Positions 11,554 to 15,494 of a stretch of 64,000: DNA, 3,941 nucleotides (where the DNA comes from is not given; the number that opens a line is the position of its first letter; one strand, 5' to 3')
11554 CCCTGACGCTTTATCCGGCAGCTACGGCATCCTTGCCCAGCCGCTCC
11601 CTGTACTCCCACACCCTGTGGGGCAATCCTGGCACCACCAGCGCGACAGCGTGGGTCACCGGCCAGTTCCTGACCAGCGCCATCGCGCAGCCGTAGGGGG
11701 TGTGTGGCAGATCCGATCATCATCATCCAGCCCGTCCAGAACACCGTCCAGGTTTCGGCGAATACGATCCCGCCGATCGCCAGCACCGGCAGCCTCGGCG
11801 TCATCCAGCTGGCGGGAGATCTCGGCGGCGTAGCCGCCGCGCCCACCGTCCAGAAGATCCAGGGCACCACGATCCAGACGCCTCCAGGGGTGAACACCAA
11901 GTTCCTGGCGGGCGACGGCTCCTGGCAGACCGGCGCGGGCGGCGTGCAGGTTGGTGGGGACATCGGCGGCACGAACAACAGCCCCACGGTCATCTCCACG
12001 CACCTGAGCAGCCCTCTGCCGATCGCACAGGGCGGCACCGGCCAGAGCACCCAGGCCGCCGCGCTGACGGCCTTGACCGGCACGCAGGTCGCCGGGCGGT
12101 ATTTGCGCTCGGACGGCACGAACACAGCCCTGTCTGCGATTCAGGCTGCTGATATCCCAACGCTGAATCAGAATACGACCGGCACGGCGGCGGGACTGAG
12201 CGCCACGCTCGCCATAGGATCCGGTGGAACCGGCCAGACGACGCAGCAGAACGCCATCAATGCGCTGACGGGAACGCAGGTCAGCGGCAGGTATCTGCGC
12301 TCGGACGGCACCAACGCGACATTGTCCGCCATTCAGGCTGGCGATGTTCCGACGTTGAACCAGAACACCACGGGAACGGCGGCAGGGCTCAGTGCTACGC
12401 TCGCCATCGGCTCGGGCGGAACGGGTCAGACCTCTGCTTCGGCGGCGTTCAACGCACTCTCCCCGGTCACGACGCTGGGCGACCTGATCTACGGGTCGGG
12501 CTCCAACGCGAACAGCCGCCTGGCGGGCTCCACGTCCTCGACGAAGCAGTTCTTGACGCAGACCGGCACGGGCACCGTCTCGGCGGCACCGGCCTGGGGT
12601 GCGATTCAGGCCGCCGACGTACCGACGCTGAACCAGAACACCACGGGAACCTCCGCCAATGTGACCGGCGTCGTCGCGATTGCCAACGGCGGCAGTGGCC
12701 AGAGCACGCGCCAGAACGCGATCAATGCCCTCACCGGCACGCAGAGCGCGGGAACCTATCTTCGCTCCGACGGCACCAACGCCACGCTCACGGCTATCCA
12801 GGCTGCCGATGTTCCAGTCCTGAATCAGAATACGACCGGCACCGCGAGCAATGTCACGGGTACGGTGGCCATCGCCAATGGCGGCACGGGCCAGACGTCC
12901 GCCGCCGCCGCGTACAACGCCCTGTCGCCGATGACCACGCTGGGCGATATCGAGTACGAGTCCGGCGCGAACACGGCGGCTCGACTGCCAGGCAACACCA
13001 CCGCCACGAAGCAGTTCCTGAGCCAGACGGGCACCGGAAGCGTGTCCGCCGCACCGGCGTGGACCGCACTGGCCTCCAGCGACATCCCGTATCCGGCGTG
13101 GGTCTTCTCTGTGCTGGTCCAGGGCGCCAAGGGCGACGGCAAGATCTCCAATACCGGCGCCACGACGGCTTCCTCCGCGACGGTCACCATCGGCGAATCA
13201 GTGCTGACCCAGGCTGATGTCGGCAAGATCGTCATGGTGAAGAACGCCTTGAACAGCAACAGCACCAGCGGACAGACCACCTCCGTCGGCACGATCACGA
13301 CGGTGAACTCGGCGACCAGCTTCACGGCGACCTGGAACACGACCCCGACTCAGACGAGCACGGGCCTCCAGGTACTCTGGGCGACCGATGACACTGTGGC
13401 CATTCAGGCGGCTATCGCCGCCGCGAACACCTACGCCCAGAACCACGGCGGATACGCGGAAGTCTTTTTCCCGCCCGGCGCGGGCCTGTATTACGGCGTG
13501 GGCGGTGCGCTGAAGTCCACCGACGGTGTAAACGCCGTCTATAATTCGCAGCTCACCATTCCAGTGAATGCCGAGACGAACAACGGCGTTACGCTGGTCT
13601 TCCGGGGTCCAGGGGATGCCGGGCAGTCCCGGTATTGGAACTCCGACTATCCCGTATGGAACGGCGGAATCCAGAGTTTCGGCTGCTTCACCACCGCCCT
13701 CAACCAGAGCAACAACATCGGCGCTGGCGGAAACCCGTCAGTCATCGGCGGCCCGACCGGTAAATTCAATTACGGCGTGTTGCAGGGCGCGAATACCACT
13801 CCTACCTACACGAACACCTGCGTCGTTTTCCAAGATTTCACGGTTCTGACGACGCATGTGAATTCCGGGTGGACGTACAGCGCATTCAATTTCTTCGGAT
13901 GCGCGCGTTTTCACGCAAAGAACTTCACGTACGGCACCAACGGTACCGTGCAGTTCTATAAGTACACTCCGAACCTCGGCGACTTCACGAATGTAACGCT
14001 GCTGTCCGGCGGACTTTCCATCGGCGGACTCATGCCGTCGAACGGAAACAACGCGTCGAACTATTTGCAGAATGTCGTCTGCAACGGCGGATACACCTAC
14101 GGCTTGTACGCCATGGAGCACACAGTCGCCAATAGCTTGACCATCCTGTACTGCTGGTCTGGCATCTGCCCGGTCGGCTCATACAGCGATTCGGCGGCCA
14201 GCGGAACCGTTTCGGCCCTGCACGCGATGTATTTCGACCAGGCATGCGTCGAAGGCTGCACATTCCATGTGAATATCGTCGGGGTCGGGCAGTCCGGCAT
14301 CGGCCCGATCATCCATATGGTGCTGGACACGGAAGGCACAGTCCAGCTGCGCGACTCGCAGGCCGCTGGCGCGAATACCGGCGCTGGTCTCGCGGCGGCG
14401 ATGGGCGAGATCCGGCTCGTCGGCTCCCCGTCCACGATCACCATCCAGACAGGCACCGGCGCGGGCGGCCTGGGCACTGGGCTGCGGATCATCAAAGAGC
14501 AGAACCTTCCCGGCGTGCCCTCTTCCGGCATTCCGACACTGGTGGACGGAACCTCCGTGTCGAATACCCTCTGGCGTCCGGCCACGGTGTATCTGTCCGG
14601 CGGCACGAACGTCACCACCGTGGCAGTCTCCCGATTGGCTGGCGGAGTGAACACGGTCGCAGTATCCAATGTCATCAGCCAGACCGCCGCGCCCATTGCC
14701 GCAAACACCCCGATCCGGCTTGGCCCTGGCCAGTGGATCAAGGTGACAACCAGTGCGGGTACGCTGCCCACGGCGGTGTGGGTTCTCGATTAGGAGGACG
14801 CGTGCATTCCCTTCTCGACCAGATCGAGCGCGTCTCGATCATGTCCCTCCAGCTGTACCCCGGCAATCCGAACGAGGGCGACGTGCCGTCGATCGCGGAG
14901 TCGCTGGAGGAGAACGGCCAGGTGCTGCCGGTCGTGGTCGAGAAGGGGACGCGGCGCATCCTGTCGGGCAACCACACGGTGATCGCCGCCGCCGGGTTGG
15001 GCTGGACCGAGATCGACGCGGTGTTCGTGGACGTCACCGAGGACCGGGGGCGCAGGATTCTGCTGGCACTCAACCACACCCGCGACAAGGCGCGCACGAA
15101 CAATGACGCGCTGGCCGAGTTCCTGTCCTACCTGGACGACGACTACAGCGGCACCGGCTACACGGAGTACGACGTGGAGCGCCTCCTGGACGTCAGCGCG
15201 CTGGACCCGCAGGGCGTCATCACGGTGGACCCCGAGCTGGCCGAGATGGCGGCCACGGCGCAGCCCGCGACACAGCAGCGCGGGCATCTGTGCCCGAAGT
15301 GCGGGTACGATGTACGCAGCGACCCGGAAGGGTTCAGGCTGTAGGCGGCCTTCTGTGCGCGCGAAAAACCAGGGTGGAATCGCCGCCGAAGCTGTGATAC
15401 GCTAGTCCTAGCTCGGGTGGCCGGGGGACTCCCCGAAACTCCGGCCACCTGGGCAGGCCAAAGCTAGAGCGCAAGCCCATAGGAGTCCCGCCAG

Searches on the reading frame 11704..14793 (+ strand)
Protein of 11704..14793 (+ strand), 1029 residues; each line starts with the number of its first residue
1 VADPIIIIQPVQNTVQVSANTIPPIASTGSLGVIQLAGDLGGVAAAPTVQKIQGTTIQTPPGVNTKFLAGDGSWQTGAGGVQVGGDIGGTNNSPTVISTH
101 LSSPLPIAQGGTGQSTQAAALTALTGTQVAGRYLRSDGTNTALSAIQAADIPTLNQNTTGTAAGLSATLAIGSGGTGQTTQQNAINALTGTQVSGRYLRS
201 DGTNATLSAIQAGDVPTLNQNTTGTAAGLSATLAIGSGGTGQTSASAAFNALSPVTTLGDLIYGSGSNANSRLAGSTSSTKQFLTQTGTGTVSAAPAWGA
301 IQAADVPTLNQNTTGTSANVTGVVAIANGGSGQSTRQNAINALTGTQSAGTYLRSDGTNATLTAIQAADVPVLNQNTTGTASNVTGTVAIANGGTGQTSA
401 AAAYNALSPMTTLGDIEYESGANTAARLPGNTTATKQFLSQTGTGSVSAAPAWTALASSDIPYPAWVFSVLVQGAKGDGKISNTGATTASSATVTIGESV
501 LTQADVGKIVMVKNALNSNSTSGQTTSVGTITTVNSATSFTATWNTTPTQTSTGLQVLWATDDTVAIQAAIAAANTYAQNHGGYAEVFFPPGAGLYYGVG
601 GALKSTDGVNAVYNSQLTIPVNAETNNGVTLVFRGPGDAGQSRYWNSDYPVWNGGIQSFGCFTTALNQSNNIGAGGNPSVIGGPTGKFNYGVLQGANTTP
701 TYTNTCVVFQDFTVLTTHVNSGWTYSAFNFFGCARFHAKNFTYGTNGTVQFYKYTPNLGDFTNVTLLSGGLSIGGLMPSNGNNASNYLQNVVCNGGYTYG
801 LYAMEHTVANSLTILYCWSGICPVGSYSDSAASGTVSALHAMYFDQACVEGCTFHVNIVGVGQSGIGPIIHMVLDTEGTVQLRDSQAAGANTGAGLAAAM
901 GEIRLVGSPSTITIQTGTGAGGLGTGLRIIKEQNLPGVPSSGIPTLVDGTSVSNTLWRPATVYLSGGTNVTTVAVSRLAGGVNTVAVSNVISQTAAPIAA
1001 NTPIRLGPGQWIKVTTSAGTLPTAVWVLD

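Call 17: search_protein_families(library=phrogs, proteins=[window:11704-14793:+], max_evalue=0.001)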
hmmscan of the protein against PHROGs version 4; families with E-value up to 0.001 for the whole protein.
window:11704-14793:+ (1029 aa): 1 family
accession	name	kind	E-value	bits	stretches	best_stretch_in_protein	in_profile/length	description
phrog_32664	-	unknown function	0.00022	21.6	0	183-202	170-189/208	-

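Call 19: search_protein_families(library=pfam, proteins=[window:11704-14793:+], max_evalue=0.01)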
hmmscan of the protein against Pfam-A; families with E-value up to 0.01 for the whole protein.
window:11704-14793:+ (1029 aa): 1 family
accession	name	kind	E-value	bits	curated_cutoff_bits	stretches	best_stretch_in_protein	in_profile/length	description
PF19264.4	DUF5907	-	0.00016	22.2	27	1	25-51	2-28/80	Repeat of unknown function (DUF5907)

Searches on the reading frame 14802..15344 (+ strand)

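Call 17: search_protein_families(library=phrogs, proteins=[window:14802-15344:+], max_evalue=0.001)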
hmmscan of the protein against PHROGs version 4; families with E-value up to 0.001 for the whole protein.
window:14802-15344:+ (180 aa): 13 families
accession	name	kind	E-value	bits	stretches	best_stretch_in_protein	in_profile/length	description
phrog_723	-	DNA, RNA and nucleotide metabolism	1.3e-34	121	1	7-145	12-156/223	ParB-like partition protein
phrog_620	-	DNA, RNA and nucleotide metabolism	1.4e-30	108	1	7-170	8-174/217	ParB-like partition protein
phrog_8071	-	DNA, RNA and nucleotide metabolism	7.3e-29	102.2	1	7-130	6-334/389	ParB-like partition protein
phrog_498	-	other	3.7e-24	86.2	1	6-158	33-191/633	DNA methyltransferase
phrog_6392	-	DNA, RNA and nucleotide metabolism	1.1e-13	52.6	1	11-132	13-147/268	ParB-like partition protein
phrog_940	-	DNA, RNA and nucleotide metabolism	1.2e-12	48.7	1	7-112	5-113/388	nuclease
phrog_9353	-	unknown function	1.9e-08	35.5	1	8-136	14-145/245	-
phrog_3951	-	unknown function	1.2e-06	29.2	1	8-90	18-110/301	-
phrog_4715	-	DNA, RNA and nucleotide metabolism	2.5e-06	27.2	1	6-96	145-242/630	ParB-like partition protein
phrog_15396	-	DNA, RNA and nucleotide metabolism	1.7e-05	25.8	1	7-127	3-129/258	ParB-like partition nuclease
phrog_2159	-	DNA, RNA and nucleotide metabolism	0.0001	22.8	1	3-97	56-162/365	ParB-like partition protein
phrog_7405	-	unknown function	0.0005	20.8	1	33-131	52-152/250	-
phrog_3264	-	DNA, RNA and nucleotide metabolism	0.00057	20.6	1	28-94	72-141/337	ParB-like partition protein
